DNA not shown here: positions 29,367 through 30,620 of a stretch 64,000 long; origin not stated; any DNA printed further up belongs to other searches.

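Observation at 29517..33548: CarB translationally fused to a DapF-like domain that lacks one of the two catalytic cysteines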

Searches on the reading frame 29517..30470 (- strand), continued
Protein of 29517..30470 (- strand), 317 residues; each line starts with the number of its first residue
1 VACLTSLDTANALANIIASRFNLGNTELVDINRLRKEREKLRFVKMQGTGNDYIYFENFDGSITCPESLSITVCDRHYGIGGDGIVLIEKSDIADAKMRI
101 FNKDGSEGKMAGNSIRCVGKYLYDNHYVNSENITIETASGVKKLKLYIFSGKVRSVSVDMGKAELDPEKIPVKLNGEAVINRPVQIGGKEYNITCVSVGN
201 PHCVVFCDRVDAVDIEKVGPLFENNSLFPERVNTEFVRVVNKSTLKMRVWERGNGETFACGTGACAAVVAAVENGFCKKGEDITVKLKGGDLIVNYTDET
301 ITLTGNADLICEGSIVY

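Call 86: find_homologous_proteins(query=P0287, max_evalue=1e-30)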
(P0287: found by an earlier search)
Query P0287 (293 aa): 8000 proteins with E <= 1e-30 among 8000 candidates; the best 120 are listed.
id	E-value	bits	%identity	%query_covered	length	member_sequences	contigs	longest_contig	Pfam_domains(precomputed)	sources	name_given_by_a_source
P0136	3.6e-198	675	99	100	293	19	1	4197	PF01678.25,PF05544.17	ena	-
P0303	3.5e-114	400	64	97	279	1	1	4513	PF01678.25,PF05544.17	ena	-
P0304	4.7e-114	399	64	97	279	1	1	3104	PF01678.25,PF05544.17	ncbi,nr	ncbi:MAG: diaminopimelate epimerase [Oscillospiraceae bacterium]|nr:diaminopimelate epimerase [Oscil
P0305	1.1e-113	398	64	97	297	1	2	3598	PF01678.25,PF05544.17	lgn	-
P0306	1.3e-110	388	61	97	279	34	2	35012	PF01678.25,PF05544.17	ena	-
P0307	1.7e-110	387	60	98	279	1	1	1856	PF01678.25,PF05544.17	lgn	-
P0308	2.6e-110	387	60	98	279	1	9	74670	PF01678.25,PF05544.17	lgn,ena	-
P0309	5.1e-110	386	60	98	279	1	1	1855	PF01678.25,PF05544.17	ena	-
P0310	5.4e-110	386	61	97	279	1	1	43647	PF01678.25,PF05544.17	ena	-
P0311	5.8e-110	386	60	98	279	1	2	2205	PF01678.25,PF05544.17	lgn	-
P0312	6.4e-110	386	60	98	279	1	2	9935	PF01678.25,PF05544.17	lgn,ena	-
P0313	6.7e-110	386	60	98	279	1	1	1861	PF01678.25,PF05544.17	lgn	-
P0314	7.1e-110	385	60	97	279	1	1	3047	PF01678.25,PF05544.17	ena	-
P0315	8.2e-110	385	60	98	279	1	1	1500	PF01678.25,PF05544.17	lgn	-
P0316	8.3e-110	385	60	98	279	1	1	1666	PF01678.25,PF05544.17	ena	-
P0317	8.6e-110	385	60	98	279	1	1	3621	PF01678.25,PF05544.17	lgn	-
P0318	8.7e-110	385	60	98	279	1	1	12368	PF01678.25,PF05544.17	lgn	-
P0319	8.7e-110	385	60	98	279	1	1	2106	PF01678.25,PF05544.17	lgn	-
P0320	8.9e-110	385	60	98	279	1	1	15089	PF01678.25,PF05544.17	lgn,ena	-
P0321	9.0e-110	385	60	98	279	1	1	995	PF01678.25,PF05544.17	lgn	-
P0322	9.2e-110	385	60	98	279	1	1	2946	PF01678.25,PF05544.17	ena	-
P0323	9.2e-110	385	60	98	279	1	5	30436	PF01678.25,PF05544.17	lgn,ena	-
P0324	9.3e-110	385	60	98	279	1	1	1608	PF01678.25,PF05544.17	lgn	-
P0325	9.4e-110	385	60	98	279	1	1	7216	PF01678.25,PF05544.17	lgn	-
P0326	1.2e-109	385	60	98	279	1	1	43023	PF01678.25,PF05544.17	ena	-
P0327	1.2e-109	385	60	98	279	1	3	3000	PF01678.25,PF05544.17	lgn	-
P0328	1.2e-109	385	60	98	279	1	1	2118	PF01678.25,PF05544.17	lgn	-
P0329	1.2e-109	385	60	98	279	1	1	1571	PF01678.25,PF05544.17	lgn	-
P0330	1.3e-109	385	60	98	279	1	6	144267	PF01678.25,PF05544.17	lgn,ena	-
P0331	1.3e-109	385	60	98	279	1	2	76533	PF01678.25,PF05544.17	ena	-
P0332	1.3e-109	385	60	98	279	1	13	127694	PF01678.25,PF05544.17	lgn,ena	-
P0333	1.4e-109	384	60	97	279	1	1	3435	PF01678.25,PF05544.17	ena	-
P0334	1.6e-109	384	60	98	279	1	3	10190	PF01678.25,PF05544.17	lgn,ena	-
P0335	1.6e-109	384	59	98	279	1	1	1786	PF01678.25,PF05544.17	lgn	-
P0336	1.6e-109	384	60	98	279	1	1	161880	PF01678.25,PF05544.17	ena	-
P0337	1.6e-109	384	60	98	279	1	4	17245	PF01678.25,PF05544.17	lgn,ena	-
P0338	1.6e-109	384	60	98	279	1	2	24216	PF01678.25,PF05544.17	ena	-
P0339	1.7e-109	384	60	98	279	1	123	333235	PF01678.25,PF05544.17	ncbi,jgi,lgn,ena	-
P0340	1.7e-109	384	60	98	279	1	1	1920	PF01678.25,PF05544.17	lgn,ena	-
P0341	1.9e-109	384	60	97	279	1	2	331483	PF01678.25,PF05544.17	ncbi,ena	-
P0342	2.0e-109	384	60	97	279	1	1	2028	PF01678.25,PF05544.17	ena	-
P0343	2.1e-109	384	59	98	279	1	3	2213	PF01678.25,PF05544.17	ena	-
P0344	2.3e-109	384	59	98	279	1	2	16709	PF01678.25,PF05544.17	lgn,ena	-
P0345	2.3e-109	384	60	98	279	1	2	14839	PF01678.25,PF05544.17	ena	-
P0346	2.3e-109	384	60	98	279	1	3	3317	PF01678.25,PF05544.17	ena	-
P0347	2.6e-109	384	60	98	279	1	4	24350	PF01678.25,PF05544.17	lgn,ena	-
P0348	2.8e-109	383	60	97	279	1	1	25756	PF01678.25,PF05544.17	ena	-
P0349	3.0e-109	383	60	98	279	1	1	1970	PF01678.25,PF05544.17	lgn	-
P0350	3.1e-109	383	60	98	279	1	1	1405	PF01678.25,PF05544.17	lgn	-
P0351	3.1e-109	383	60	98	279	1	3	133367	PF01678.25,PF05544.17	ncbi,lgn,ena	-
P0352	3.2e-109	383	60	98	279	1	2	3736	PF01678.25,PF05544.17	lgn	-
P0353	3.2e-109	383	60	98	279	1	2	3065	PF01678.25,PF05544.17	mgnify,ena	mgnify:CR=1 FL=1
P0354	3.2e-109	383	59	98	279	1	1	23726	PF01678.25,PF05544.17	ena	-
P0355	3.3e-109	383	60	98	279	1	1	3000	PF01678.25,PF05544.17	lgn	-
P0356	3.5e-109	383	60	98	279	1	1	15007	PF01678.25,PF05544.17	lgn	-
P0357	4.2e-109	383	59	98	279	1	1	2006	PF01678.25,PF05544.17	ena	-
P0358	4.3e-109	383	59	98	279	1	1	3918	PF01678.25,PF05544.17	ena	-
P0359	4.3e-109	383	60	98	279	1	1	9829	PF01678.25,PF05544.17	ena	-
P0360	4.4e-109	383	59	98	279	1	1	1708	PF01678.25,PF05544.17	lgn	-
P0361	4.5e-109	383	60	98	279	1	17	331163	PF01678.25,PF05544.17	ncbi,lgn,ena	-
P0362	4.6e-109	383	59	98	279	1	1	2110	PF01678.25,PF05544.17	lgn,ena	-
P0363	4.6e-109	383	60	98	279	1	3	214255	PF01678.25,PF05544.17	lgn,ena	-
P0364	5.5e-109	382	60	98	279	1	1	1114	PF01678.25,PF05544.17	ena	-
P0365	5.8e-109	382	59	98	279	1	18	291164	PF01678.25,PF05544.17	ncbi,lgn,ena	-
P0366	5.9e-109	382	59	98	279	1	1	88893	PF01678.25,PF05544.17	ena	-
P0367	6.0e-109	382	59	98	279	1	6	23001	PF01678.25,PF05544.17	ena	-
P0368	6.0e-109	382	59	98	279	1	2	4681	PF01678.25,PF05544.17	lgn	-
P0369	6.2e-109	382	61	96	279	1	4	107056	PF01678.25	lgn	-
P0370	6.2e-109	382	60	98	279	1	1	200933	PF01678.25,PF05544.17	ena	-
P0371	6.2e-109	382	60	98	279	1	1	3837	PF01678.25,PF05544.17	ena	-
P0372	6.3e-109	382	60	98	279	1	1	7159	PF01678.25,PF05544.17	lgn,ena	-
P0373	6.5e-109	382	59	98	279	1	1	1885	PF01678.25,PF05544.17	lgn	-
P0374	7.2e-109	382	62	96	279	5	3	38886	PF01678.25,PF05544.17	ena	-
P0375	8.2e-109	382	59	98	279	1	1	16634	PF01678.25,PF05544.17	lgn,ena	-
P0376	8.4e-109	382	59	98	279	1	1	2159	PF01678.25,PF05544.17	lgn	-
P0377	8.4e-109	382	59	98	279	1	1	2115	PF01678.25,PF05544.17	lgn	-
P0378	8.4e-109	382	59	98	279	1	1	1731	PF01678.25,PF05544.17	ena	-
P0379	1.2e-108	381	59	98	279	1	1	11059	PF01678.25,PF05544.17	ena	-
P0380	1.2e-108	381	59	98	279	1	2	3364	PF01678.25,PF05544.17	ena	-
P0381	1.2e-108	381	60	98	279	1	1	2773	PF01678.25,PF05544.17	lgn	-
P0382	1.2e-108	381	60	97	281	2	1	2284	PF01678.25,PF05544.17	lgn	-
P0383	1.5e-108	381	59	98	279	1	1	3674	PF01678.25,PF05544.17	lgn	-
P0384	1.5e-108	381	59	98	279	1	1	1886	PF01678.25,PF05544.17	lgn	-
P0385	1.6e-108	381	59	98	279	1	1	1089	PF01678.25,PF05544.17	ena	-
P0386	1.6e-108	381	59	98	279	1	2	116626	PF01678.25,PF05544.17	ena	-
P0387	1.6e-108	381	63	96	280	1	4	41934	PF01678.25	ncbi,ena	-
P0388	1.7e-108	381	59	98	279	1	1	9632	PF01678.25,PF05544.17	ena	-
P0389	1.8e-108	381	60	97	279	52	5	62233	PF02567.22,PF01678.25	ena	-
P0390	2.2e-108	381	59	98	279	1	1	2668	PF01678.25,PF05544.17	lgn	-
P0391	2.2e-108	381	59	98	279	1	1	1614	PF01678.25,PF05544.17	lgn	-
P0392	3.5e-108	380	59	98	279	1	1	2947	PF01678.25,PF05544.17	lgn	-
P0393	3.9e-108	380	59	98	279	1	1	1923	PF01678.25,PF05544.17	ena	-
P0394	4.0e-108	380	59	98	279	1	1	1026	PF01678.25,PF05544.17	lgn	-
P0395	4.1e-108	380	59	98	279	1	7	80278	PF01678.25,PF05544.17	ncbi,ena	-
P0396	4.1e-108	380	59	98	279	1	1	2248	PF01678.25,PF05544.17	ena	-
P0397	4.4e-108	380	61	97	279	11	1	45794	PF01678.25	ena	-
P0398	2.6e-107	377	59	96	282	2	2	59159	PF01678.25,PF05544.17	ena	-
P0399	5.9e-107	376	62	96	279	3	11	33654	PF01678.25,PF05544.17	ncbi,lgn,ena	-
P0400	8.5e-107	375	62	96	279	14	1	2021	PF01678.25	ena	-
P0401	4.8e-106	373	60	96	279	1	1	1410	PF01678.25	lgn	-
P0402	4.9e-106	373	59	96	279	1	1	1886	PF01678.25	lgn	-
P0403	4.9e-106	373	59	96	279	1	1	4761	PF01678.25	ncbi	-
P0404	8.8e-106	372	60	97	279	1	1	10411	PF01678.25,PF05544.17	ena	-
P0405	9.8e-106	372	60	96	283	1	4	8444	PF01678.25,PF05544.17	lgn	-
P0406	2.5e-105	370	58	96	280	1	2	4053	PF02567.22,PF01678.25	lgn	-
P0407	2.5e-105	370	58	96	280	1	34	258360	PF02567.22,PF01678.25,PF05544.17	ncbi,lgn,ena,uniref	ncbi:diaminopimelate epimerase [Butyricicoccus sp.]|uniref:diaminopimelate epimerase n=1 Tax=Butyric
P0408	2.5e-105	370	58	96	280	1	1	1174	PF02567.22,PF01678.25,PF05544.17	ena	-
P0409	2.6e-105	370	58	96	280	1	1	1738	PF02567.22,PF01678.25,PF05544.17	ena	-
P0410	2.7e-105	370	59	96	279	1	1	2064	PF02567.22,PF01678.25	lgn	-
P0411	2.8e-105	370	58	98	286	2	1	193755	PF01678.25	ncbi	ncbi:diaminopimelate epimerase [Psychrobacillus mangrovi]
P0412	2.8e-105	370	58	97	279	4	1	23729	PF01678.25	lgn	-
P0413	3.1e-105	370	57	98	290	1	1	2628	PF01678.25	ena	-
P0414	3.4e-105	370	58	96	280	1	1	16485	PF02567.22,PF01678.25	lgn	-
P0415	3.5e-105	370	59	96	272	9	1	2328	PF01678.25,PF05544.17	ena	-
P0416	4.3e-105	370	59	97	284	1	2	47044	PF01678.25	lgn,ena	-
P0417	4.5e-105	370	58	96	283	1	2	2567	PF02567.22,PF01678.25,PF05544.17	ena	-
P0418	4.8e-105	370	58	96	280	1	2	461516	PF02567.22,PF01678.25,PF05544.17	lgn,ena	-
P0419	6.7e-105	369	58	96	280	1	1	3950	PF02567.22,PF01678.25,PF05544.17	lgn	-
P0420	6.7e-105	369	58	96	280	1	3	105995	PF02567.22,PF01678.25,PF05544.17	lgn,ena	-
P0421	8.9e-105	369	58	96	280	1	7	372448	PF02567.22,PF01678.25,PF05544.17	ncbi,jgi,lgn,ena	jgi:diaminopimelate epimerase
